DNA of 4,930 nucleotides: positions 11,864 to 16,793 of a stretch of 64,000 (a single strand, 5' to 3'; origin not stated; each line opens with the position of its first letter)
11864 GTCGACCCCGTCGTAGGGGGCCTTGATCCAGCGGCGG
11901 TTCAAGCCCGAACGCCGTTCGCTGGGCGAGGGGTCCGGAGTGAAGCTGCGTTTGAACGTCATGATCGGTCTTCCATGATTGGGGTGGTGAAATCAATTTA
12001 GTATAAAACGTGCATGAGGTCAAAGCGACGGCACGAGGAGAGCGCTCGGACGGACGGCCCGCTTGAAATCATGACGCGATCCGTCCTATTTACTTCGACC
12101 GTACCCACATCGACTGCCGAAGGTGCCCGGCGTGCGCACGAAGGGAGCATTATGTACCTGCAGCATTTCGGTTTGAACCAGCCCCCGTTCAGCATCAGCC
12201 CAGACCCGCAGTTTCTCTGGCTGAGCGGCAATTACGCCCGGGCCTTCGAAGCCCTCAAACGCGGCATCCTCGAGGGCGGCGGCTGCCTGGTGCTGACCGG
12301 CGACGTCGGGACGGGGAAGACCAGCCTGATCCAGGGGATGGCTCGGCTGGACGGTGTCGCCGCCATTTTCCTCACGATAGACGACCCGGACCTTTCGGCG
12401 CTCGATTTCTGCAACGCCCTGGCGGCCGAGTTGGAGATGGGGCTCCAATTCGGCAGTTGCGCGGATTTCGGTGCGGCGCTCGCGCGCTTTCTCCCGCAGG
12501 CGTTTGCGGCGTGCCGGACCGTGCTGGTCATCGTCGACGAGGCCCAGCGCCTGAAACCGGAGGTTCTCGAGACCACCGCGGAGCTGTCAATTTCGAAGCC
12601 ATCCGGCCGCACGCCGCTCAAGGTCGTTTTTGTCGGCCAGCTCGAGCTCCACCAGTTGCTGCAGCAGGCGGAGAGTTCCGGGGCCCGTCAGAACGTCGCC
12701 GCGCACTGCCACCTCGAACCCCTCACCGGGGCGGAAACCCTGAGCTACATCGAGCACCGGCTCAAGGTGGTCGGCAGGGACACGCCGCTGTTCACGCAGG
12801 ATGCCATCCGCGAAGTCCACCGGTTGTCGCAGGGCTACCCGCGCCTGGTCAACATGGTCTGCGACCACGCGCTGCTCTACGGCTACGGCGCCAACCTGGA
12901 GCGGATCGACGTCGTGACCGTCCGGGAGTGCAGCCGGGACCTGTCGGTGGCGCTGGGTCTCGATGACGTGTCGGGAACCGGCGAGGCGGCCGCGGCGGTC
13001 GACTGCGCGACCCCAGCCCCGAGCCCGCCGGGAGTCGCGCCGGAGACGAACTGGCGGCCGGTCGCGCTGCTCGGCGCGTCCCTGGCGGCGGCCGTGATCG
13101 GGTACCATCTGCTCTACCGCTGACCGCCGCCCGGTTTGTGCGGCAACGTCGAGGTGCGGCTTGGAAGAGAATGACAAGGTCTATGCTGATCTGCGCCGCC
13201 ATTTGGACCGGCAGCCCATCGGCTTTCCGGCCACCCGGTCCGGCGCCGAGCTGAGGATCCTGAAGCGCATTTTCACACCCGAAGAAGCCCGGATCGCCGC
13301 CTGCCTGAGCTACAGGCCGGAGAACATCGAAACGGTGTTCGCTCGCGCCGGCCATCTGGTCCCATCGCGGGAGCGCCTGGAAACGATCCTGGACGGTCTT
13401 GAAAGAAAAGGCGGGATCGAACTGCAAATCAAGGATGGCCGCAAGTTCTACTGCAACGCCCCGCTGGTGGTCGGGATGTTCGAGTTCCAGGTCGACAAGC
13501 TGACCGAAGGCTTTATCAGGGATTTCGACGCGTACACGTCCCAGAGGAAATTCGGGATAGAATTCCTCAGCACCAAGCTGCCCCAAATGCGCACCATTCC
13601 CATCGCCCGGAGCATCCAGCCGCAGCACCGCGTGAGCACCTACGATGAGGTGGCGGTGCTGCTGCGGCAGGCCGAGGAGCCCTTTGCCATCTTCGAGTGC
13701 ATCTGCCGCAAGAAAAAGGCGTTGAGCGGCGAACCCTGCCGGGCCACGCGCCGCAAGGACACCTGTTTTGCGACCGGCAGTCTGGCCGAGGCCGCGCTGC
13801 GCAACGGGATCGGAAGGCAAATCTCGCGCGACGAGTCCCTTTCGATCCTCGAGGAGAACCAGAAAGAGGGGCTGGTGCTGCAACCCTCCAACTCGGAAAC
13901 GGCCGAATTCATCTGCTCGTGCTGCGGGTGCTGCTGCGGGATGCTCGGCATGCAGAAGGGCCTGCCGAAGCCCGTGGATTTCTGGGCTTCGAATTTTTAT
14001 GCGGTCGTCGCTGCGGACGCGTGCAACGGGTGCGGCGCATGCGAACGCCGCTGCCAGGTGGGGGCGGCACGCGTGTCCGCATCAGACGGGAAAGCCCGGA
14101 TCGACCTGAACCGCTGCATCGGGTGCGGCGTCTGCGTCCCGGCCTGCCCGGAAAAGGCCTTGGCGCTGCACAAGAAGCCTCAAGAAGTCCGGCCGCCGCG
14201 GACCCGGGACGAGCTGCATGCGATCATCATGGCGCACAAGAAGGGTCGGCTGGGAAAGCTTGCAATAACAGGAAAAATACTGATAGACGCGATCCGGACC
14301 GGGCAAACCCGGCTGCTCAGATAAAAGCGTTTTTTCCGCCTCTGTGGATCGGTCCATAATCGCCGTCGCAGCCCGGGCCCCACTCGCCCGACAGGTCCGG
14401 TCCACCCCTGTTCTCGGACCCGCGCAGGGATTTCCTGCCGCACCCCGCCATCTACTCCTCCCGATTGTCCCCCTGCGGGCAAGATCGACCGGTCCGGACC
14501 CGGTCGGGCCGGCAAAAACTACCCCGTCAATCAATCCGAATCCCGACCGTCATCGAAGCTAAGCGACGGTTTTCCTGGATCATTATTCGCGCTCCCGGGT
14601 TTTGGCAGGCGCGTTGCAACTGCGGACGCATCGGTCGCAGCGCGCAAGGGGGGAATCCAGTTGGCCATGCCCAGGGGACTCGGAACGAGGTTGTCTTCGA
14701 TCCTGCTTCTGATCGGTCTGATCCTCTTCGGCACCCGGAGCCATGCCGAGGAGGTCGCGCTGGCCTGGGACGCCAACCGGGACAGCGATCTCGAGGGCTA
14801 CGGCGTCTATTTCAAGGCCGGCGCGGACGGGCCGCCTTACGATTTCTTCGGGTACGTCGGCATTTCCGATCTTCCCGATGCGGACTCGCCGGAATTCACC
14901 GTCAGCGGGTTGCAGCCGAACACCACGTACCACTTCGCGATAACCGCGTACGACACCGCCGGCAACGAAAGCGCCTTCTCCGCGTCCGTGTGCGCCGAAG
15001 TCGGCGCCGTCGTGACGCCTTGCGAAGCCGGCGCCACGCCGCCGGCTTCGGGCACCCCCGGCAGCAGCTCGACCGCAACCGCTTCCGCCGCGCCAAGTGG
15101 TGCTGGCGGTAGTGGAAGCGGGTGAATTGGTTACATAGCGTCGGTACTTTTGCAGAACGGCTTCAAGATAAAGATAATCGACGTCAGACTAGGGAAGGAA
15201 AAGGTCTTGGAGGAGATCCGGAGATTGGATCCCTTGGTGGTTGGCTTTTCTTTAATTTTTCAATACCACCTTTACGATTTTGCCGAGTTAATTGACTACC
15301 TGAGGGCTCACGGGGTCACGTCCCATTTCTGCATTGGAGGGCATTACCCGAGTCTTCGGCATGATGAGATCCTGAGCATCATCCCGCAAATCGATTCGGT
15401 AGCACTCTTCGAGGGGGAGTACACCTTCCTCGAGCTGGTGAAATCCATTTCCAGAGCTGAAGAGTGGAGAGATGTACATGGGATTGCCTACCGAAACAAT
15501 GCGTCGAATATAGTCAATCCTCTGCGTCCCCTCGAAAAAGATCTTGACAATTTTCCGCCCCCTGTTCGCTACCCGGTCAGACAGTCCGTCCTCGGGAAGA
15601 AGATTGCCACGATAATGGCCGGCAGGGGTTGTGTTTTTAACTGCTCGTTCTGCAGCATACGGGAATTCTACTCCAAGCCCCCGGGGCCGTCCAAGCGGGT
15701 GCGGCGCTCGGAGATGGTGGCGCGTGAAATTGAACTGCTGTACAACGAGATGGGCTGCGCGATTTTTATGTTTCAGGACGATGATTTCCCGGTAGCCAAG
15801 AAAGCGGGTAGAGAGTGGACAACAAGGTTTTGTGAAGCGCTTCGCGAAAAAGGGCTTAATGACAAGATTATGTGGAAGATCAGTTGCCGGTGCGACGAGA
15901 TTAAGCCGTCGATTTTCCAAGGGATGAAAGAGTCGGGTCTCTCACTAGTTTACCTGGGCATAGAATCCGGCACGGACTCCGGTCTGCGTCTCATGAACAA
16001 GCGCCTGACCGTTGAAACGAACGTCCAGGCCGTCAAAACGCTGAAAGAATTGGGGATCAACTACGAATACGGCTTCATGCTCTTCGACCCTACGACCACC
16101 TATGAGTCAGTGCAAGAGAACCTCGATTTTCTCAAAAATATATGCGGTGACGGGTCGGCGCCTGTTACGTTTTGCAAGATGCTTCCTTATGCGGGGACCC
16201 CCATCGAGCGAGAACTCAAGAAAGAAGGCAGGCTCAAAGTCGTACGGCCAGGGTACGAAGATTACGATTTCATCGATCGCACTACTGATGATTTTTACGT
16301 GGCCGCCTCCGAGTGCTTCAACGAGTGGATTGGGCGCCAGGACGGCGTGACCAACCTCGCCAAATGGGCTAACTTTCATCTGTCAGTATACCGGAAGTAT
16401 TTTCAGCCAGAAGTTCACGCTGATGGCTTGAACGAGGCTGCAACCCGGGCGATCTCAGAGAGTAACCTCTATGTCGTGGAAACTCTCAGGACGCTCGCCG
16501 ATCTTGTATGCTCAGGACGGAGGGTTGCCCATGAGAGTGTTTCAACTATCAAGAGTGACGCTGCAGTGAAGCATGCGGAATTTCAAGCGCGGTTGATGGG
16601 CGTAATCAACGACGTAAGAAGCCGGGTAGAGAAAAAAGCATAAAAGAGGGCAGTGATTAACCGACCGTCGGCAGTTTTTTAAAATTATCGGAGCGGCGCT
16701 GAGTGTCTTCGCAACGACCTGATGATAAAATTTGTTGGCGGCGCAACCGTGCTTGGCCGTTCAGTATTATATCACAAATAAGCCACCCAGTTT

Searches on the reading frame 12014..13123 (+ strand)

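Call 27: search_protein_families(library=pfam, max_evalue=0.001, proteins=[window:12014-13123:+])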
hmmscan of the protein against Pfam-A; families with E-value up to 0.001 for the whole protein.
window:12014-13123:+ (369 aa): 3 families
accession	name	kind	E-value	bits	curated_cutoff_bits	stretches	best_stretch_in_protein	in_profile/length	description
PF13401.12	AAA_22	-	2.8e-19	70.2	27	1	88-216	4-130/130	AAA domain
PF13191.12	AAA_16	-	8e-09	36.6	32.6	1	80-204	14-166/167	AAA ATPase domain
PF02367.23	TsaE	-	0.0009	19.6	26.6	0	86-115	18-47/128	Threonylcarbamoyl adenosine biosynthesis protein TsaE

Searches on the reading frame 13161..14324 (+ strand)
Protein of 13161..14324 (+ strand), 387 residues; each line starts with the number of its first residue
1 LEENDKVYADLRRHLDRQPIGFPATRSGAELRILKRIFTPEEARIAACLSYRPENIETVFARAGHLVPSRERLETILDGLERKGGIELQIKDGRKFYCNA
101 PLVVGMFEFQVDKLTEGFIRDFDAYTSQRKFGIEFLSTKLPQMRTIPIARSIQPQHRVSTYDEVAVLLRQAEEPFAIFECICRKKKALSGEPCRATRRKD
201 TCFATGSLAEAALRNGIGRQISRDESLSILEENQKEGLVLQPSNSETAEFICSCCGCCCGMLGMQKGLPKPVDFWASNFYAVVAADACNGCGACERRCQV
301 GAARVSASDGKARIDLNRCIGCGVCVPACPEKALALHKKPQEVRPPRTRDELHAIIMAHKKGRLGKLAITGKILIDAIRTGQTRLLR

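Call 27: search_protein_families(library=pfam, max_evalue=0.001, proteins=[window:13161-14324:+])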
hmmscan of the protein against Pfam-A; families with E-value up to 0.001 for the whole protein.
window:13161-14324:+ (387 aa): 10 families
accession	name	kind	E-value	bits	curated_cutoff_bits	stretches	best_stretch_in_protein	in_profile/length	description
PF12837.12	Fer4_6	-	3.3e-09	36.7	25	1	312-334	2-24/24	4Fe-4S binding domain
PF00037.32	Fer4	-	6.9e-09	35.6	21.1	1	313-334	2-23/24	4Fe-4S binding domain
PF12838.12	Fer4_7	-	3.3e-08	34.3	27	1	288-333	2-52/52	4Fe-4S dicluster domain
PF14697.11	Fer4_21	-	4.5e-08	33.6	35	2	281-334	1-57/59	4Fe-4S dicluster domain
PF13187.11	Fer4_9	-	5.2e-08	33.2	27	1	287-333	1-51/52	4Fe-4S dicluster domain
PF13237.11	Fer4_10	-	6.4e-08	32.8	25.5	1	283-330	4-53/53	4Fe-4S dicluster domain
PF13183.11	Fer4_8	-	4.1e-07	30.9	27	1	316-350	2-33/68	4Fe-4S dicluster domain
PF12797.12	Fer4_2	-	2e-06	27.8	24.5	1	312-331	3-22/22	4Fe-4S binding domain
PF12800.12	Fer4_4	-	0.0007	20.2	24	1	317-331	2-16/17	4Fe-4S binding domain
PF13484.11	Fer4_16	-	0.00079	20.6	30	1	318-346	1-27/66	4Fe-4S double cluster binding domain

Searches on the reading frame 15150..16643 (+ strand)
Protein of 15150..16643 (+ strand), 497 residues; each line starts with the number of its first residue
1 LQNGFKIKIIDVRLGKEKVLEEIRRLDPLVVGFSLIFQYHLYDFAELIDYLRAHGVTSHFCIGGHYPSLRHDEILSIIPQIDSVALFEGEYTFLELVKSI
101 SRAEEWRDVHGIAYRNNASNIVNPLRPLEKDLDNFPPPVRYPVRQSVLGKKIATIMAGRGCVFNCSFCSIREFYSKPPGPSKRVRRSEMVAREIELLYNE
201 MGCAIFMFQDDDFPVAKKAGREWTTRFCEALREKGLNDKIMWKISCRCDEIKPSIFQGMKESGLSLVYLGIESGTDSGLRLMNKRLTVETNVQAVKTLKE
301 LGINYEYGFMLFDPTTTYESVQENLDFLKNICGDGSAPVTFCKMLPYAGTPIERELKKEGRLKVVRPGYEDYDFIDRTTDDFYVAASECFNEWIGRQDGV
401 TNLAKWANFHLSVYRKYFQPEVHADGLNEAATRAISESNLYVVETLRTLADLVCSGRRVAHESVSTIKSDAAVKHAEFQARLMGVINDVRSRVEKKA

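Call 27: search_protein_families(library=pfam, max_evalue=0.001, proteins=[window:15150-16643:+])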
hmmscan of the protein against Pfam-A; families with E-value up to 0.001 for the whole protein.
window:15150-16643:+ (497 aa): 2 families
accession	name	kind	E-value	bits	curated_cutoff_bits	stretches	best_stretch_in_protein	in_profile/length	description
PF04055.27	Radical_SAM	-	9.3e-21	75.1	29.5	1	158-328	4-166/166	Radical SAM superfamily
PF02310.24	B12-binding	-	2.1e-13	50.6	32.1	1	2-96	26-120/121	B12 binding domain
